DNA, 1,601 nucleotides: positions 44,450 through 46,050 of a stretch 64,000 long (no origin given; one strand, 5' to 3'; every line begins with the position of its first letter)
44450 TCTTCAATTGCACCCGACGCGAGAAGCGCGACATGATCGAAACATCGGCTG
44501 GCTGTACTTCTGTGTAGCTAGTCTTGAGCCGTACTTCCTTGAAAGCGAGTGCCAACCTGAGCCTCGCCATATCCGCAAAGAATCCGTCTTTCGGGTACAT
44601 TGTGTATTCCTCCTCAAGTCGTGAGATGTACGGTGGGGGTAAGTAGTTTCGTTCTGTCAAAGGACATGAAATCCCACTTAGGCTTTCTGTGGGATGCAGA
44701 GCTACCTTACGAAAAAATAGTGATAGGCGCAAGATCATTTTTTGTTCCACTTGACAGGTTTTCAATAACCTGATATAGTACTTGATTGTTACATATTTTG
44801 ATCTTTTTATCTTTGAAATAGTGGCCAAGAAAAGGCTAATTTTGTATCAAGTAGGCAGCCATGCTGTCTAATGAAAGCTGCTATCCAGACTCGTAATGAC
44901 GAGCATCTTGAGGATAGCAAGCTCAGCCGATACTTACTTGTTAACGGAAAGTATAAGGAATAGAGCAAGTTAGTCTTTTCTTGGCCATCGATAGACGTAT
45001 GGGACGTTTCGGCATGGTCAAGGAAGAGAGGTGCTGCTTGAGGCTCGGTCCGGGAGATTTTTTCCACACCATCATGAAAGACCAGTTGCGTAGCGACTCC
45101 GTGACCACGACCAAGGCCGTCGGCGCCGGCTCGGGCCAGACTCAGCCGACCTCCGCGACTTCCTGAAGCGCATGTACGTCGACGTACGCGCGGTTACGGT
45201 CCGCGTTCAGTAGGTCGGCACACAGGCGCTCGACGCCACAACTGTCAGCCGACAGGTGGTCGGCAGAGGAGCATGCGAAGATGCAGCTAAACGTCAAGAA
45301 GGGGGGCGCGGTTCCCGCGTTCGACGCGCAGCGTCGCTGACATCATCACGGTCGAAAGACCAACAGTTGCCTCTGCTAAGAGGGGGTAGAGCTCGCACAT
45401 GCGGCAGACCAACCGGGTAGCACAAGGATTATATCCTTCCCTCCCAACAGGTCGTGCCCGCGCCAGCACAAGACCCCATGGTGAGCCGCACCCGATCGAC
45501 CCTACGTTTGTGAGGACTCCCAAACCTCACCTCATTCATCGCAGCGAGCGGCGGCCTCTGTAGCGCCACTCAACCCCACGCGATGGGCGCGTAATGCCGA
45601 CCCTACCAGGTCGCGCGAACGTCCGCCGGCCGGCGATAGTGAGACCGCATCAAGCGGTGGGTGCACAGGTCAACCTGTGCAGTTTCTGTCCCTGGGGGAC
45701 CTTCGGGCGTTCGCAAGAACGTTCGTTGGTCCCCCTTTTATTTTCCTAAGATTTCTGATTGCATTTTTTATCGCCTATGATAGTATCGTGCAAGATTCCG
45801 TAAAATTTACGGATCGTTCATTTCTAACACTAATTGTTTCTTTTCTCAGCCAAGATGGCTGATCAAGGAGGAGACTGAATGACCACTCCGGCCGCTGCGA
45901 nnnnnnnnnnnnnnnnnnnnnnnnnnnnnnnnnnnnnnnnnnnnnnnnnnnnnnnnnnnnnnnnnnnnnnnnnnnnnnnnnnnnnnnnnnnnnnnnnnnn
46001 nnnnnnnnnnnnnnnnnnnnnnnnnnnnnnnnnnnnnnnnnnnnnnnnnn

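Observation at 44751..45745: Promoter-to-terminator GC-rich non-coding segment (~0.95 kb transcript, ~0.7 kb GC-rich core): candidate large structured ncRNA or decayed gene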

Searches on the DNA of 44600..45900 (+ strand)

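Call 6: search_rna_families(source=window, start=44600, end=45900, threshold=evalue, max_evalue=10, show_alignments=3)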
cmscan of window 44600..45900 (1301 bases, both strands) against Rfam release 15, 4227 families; matches with E-value up to 10: 2.
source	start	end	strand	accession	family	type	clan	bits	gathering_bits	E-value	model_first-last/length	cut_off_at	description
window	45693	45785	-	RF02615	BSR0626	Gene; sRNA;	-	20.5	155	0.65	1-128/128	no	Brucella sRNA 0626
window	44708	44803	+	RF01515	Afu_514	Gene; snRNA; snoRNA; CD-box;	-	15.4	39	4.7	1-106/106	no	A. fumigatus snoRNA Afu_514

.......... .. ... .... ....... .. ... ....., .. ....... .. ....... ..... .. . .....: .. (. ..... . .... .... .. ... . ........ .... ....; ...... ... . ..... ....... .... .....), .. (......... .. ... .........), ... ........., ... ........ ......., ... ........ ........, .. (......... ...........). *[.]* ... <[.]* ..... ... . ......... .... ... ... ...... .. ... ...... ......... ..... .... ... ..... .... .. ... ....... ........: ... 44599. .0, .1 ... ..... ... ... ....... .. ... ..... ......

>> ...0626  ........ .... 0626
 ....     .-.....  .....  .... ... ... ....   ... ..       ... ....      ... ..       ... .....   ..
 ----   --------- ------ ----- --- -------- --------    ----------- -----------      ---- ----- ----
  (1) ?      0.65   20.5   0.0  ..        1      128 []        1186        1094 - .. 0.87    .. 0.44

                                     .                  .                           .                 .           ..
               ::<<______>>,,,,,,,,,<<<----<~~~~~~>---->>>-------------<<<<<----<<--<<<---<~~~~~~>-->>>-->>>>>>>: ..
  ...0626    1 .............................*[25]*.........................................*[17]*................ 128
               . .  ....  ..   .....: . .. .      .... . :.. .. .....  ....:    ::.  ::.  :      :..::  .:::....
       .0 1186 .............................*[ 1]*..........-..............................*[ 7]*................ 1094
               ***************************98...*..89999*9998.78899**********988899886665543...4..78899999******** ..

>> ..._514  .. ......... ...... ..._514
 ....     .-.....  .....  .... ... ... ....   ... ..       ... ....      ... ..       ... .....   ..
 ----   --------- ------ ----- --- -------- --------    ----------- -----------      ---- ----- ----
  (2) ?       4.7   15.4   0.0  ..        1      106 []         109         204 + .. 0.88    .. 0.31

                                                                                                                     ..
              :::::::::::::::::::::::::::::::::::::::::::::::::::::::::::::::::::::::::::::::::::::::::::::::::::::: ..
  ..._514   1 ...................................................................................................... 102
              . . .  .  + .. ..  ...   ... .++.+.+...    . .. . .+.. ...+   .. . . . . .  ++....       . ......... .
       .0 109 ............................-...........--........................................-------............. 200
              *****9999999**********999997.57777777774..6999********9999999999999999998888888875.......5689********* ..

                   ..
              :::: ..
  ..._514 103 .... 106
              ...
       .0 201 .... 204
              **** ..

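Call 19: search_dna_similar(query=window:44780-45750:+, collection=phages, mode=distant, max_evalue=0.1)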
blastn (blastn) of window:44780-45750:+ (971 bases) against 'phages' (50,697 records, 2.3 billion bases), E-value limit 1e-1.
No match.

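Call 20: search_dna_similar(query=window:44780-45750:+, collection=plasmids, mode=distant, max_evalue=0.1)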
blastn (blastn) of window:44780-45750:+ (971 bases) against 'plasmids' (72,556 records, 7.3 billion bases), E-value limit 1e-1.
No match.
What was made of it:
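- Tried and rejected: blastn 'distant' against phages and plasmids (calls 19, 20).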

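Call 58: search_rna_families(source=window, start=44780, end=45010, threshold=evalue, max_evalue=10, show_alignments=4)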
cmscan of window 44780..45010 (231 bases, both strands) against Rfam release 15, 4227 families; matches with E-value up to 10: 7.
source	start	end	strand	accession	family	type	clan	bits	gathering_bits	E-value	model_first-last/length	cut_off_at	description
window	44803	44998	-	RF01887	DLX6-AS1_1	Gene; lncRNA;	-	18.9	60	7.1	1-180/180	no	Embryonic ventral forebrain RNA 1 conserved region 1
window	44784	44853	+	RF00814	mir-316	Gene; miRNA;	-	14.7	80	3.6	1-91/91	no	mir-316 microRNA precursor family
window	44798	44839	+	RF02266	XIST_intron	Gene; lncRNA;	-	14.3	70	6.9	1-68/68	no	XIST 3' intron conserved motif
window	44854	44975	-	RF01877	MIAT_exon5_3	Gene; lncRNA;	-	12.4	90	0.038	250-382/382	no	Myocardial infarction associated transcript exon 5 conserved region 3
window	44786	44803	+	RF01515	Afu_514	Gene; snRNA; snoRNA; CD-box;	-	11.9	39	5.1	89-106/106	no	A. fumigatus snoRNA Afu_514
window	44780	44844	+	RF02415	rliG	Gene; sRNA;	-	11.5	55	2.9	210-267/267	5'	Listeria sRNA rliG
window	44809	44847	+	RF00630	P26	Gene;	-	11.1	36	7.3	1-66/66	no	Pseudomonas sRNA P26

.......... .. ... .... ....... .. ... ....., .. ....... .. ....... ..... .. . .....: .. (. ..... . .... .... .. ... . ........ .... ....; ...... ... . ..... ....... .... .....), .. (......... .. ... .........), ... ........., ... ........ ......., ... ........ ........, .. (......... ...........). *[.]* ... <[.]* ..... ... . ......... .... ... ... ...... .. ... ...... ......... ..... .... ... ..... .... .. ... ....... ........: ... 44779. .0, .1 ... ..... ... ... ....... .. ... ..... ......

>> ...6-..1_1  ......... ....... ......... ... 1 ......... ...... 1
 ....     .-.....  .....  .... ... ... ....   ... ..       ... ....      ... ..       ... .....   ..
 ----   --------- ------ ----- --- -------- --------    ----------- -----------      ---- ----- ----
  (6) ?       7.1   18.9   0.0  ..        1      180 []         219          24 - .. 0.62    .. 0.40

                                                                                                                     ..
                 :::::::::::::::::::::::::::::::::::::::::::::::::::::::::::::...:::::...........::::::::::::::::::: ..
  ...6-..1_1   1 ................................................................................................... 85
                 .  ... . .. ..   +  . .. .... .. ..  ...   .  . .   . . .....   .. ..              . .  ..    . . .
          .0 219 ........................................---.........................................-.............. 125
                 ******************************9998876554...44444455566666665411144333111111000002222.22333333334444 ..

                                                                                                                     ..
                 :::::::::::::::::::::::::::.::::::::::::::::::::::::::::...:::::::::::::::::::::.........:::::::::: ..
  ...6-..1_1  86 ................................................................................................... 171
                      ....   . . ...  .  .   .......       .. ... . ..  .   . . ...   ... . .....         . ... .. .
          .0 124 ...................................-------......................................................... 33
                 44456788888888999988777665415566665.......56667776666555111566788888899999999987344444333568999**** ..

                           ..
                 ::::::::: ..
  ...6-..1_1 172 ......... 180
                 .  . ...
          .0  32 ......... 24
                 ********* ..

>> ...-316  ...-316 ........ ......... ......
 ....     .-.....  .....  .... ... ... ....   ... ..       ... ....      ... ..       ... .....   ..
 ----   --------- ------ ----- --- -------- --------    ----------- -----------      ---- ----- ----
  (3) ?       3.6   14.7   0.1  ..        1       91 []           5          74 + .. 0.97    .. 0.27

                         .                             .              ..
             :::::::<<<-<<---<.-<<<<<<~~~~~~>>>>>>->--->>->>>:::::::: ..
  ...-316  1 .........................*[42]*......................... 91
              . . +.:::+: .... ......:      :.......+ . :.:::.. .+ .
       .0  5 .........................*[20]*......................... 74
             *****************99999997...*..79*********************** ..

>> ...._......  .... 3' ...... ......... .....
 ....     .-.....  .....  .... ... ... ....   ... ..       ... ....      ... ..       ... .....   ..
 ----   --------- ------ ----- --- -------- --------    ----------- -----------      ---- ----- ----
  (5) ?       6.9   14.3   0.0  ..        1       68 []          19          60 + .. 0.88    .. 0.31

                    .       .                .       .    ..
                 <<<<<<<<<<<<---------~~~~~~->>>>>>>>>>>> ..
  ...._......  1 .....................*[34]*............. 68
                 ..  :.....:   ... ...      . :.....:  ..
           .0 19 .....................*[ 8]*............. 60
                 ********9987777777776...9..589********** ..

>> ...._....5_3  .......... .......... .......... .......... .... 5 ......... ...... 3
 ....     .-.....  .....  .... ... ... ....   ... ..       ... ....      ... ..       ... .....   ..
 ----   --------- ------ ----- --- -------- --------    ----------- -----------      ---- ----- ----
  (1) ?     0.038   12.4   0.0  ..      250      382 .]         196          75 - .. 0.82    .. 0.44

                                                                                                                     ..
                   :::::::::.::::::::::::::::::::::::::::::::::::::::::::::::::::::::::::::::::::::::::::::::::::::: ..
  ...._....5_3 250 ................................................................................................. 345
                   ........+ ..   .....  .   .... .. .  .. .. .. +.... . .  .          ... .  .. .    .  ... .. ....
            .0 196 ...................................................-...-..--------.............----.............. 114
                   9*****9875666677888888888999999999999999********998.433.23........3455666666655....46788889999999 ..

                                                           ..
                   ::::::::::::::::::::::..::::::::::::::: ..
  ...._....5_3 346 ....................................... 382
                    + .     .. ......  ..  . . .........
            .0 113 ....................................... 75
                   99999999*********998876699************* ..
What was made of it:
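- Closest known: 6S RNA. Different: No hit to any Rfam family, which includes the 6S models, appeared at E<=10 (call 58).
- No Rfam match (call 58).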

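Call 59: search_rna_families(source=window, start=44990, end=45760, threshold=evalue, max_evalue=10, show_alignments=3)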
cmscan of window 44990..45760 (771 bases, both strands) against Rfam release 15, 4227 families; matches with E-value up to 10: 1.
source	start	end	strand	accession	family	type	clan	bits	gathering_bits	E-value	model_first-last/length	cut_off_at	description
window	45350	45361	+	RF02975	DUF3800-XI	Gene; sRNA;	-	11.8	37.8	7.6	7-18/48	no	DUF3800-XI RNA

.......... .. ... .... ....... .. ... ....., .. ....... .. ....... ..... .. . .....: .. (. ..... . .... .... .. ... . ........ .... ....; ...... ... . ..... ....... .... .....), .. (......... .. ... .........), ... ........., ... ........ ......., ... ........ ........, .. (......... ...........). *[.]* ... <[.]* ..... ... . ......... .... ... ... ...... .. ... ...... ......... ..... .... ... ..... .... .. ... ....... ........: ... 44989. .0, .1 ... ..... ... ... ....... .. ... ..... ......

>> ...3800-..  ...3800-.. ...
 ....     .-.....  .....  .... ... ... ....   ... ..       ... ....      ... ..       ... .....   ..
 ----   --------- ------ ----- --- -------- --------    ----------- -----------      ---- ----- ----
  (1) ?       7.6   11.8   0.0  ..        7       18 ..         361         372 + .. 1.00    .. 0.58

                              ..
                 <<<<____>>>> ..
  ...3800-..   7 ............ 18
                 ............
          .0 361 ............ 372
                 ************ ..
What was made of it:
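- On Any Rfam 15 family (including RNase P, tmRNA, SRP, 6S, OLE, GOLLD, ROOL, HEARO, raiA, group I/II introns, riboswitches): Calls 6, 58, 59: at E<=10 only noise, with the best hit at 20.5 bits against a 155-bit cutoff.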

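Call 76: build_rna_model(alignment_id=A1)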
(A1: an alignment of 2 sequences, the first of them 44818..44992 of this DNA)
Model R1 built from alignment A1 (2 sequences, 175 columns); structure: RNAalifold consensus.
model positions 175; base pairs 63; branch points 2; effective number of sequences 0.57; information 0.589 bits per position. Calibrated on 0.2 Mb of random sequence (short: E-values are rough).
structure used (alignment columns):
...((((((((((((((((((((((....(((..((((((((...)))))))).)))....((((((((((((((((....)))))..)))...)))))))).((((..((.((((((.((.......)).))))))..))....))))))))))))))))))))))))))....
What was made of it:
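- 44821..44988 (+): Structured 5' domain, a four-way junction. Closing helix P1 is 44821-44842 / 44967-44988: 21-22 bp, with its only two non-Watson-Crick pairs being G·U on the + strand. Hairpin A is 44847-44874, hairpin B 44879-44919 and hairpin C 44921-44966. Structure string in call 76.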

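Call 77: search_with_rna_model(model_id=R1, source=window, filters=off, max_evalue=10)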
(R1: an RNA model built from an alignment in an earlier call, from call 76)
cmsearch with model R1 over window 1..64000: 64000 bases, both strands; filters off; matches with E-value up to 10: 61.
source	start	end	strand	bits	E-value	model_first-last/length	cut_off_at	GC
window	44818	44992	+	216.2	1.5e-54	1-175/175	no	0.42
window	44817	44991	-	28.5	8.9e-06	1-175/175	no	0.42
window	28694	28736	-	15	0.029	1-175/175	no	0.74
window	28694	28738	+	14.7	0.036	1-175/175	no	0.71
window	19445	19478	-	12.6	0.13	1-175/175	no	0.65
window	14158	14196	+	10.5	0.44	1-175/175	no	0.69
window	19446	19479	+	10.4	0.47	1-175/175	no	0.68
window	45692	45738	+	9.4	0.86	1-175/175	no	0.62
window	48151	48197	-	9.3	0.88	1-175/175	no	0.55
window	50263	50283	-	9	1.1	34-54/175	no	0.57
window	55078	55122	+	8.2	1.7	1-175/175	no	0.53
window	54369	54412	-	8.1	1.9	1-175/175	no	0.59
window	13278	13323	-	7.9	2.1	1-175/175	no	0.65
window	41746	41793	+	7.6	2.5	1-175/175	no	0.62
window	13554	13617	-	7.6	2.5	1-175/175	no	0.7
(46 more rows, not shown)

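Call 78: search_with_rna_model(model_id=R1, sources=[L001, L002, L004, L005, L006, L008, L009, L010, L011, L017, L018, L019, L020, L021, L022, L023, L024, L025], max_evalue=10)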
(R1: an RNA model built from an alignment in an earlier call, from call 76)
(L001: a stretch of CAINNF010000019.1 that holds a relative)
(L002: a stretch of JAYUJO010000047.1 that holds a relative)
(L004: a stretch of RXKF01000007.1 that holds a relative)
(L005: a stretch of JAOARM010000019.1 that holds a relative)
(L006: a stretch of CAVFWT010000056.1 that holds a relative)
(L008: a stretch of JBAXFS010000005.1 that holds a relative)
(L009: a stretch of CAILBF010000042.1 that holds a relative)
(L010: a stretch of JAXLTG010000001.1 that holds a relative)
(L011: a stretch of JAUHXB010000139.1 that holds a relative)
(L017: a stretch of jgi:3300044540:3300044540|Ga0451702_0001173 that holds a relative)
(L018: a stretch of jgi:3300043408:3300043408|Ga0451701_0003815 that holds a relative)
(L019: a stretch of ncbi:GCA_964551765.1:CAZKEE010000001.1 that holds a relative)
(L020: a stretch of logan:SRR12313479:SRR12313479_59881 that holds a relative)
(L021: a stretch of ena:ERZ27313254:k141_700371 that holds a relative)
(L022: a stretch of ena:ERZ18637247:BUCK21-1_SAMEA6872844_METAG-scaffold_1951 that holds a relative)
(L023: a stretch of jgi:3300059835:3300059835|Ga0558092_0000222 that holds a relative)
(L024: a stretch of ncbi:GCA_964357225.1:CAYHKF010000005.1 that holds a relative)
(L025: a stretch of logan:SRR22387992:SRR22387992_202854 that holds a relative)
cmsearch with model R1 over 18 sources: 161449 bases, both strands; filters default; matches with E-value up to 10: 1.
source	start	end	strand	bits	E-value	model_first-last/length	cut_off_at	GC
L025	362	383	+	7.4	7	33-54/175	no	0.73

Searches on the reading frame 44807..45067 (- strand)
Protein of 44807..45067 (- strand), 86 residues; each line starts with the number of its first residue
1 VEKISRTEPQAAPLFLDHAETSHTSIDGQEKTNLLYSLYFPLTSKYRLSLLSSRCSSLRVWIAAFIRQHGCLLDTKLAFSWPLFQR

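Call 10: search_protein_families(library=pfam, proteins=[window:44807-45067:-], max_evalue=0.01)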
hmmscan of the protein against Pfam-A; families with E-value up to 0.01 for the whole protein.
window:44807-45067:- (86 aa): 0 families

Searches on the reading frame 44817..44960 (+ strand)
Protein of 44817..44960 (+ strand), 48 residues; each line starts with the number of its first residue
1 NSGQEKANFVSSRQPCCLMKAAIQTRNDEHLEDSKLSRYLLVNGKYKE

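Call 51: find_related_loci(query=window:44817-44960:+, collection=viral_contigs, flank=3000)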
Query seq(48 aa) (48 aa) in viral_contigs; peptide patterns used: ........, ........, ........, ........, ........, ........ (x = any residue, [..] = any of these).
63 stretches matched a pattern, but none encodes a relative of the query by tblastn (E <= 1e-3).

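Call 52: find_related_loci(query=window:44817-44960:+, collection=metagenome_contigs, flank=3000)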
Query seq(48 aa) (48 aa) in metagenome_contigs; peptide patterns used: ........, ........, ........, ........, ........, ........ (x = any residue, [..] = any of these).
353 stretches matched a pattern, but none encodes a relative of the query by tblastn (E <= 1e-3).

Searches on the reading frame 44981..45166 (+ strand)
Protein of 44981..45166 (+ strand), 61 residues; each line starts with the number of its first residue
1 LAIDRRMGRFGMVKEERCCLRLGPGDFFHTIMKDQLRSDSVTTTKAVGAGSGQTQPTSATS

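Call 10: search_protein_families(library=pfam, proteins=[window:44981-45166:+], max_evalue=0.01)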
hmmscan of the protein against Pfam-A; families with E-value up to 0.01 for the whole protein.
window:44981-45166:+ (61 aa): 0 families

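Call 62: list_cluster_members(proteins=[window:45014-45163:+, window:44981-45163:+, window:44810-45067:-, window:45290-45523:-, window:44944-45114:-, window:45145-45297:-, window:44871-44960:+, window:45399-45560:+, window:45594-45746:+, window:45256-45417:+])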
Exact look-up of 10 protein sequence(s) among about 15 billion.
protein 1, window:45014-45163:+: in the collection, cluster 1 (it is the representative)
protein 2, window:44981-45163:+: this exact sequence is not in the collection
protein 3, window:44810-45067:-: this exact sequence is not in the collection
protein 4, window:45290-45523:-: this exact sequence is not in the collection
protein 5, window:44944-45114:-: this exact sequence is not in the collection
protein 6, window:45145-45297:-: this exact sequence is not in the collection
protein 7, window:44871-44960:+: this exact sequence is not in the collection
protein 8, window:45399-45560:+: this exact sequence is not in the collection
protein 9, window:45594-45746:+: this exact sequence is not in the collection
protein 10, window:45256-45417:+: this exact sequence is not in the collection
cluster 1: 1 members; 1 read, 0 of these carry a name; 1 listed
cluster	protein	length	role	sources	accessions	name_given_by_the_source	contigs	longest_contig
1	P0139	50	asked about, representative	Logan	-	-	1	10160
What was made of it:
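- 44999..45166 (+): Short ORF: 55 codons from ATG 44999, 50 from ATG 45014, or 42 from TTG 45038, ending at TGA 45164-45166. It is either a tiny gene or the N-terminal stump of a decayed gene. It is a singleton cluster with no relatives (call 62).
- Tried and rejected: It is unreliable: the 8000-candidate cap excluded even the 50-aa self ORF that call 62 shows is in the collection.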

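Call 89: search_protein_families(library=phrogs, max_evalue=0.1, proteins=[window:44999-45163:+])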
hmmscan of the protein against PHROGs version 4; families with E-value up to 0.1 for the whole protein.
seq(55 aa): 0 families

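Call 90: search_solved_structures(query=window:44999-45163:+, max_evalue=1)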
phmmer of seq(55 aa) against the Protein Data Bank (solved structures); distinct sequences matched with E-value up to 1: 1.
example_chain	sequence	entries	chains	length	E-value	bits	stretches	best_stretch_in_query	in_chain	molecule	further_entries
5ykh_A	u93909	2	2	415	0.051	17.1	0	8-32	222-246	Pumilio homolog 1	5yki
